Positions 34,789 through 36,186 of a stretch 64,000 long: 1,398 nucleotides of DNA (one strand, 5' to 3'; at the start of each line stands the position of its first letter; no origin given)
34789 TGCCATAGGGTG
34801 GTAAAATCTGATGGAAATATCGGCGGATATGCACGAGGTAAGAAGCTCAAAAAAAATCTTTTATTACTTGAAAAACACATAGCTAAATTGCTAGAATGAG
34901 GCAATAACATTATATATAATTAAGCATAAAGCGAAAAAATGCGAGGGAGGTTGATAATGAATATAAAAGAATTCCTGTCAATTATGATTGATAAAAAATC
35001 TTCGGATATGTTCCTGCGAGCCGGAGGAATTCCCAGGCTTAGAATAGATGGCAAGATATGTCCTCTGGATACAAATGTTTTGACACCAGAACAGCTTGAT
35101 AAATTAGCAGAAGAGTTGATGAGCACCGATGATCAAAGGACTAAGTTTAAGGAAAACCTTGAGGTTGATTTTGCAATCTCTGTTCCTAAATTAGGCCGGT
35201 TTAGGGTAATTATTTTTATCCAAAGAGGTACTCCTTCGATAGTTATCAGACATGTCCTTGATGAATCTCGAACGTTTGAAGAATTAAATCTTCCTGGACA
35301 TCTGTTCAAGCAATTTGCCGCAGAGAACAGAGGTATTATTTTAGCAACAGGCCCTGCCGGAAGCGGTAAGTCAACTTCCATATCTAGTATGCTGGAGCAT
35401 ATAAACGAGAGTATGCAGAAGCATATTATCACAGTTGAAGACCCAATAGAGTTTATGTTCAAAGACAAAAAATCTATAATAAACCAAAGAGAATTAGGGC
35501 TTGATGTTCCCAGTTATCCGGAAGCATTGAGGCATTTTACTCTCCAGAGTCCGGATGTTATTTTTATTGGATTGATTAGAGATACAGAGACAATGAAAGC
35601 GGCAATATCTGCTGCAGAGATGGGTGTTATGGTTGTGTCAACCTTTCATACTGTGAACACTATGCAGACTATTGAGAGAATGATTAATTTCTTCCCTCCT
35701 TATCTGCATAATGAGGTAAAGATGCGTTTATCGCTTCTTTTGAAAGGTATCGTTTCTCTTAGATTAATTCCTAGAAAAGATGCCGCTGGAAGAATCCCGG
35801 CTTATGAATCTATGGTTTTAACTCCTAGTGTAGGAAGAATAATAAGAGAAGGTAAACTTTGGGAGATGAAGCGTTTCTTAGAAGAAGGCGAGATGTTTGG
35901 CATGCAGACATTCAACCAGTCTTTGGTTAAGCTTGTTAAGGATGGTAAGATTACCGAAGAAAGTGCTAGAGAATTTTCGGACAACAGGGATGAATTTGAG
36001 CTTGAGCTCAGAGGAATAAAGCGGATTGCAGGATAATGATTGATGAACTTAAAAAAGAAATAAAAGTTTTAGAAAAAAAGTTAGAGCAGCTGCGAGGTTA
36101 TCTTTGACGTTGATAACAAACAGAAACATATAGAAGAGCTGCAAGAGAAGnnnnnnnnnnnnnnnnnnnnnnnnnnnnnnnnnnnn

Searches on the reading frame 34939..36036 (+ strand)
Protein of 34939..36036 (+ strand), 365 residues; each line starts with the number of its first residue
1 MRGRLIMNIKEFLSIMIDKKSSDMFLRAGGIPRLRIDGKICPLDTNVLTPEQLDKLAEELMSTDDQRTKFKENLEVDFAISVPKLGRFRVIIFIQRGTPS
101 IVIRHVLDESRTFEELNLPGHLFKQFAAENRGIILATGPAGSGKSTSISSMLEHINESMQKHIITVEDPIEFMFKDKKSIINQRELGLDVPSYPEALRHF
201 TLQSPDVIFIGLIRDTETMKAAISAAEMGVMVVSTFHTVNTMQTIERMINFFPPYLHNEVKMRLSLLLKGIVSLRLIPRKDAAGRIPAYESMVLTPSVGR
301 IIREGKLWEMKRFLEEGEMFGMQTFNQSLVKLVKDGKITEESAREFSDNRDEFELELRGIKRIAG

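Call 59: search_protein_families(library=pfam, proteins=[window:34939-36036:+], max_evalue=0.001)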
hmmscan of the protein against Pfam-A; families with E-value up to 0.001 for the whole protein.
window:34939-36036:+ (365 aa): 3 families
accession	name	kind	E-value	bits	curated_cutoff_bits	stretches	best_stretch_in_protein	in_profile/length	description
PF00437.27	T2SSE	-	8.4e-34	117.2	24.9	1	84-281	90-282/370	Type II/IV secretion system protein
PF13401.12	AAA_22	-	0.00041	21.1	27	1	130-169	4-42/130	AAA domain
PF13604.12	AAA_30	-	0.00098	19.3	27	0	122-160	9-46/191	AAA domain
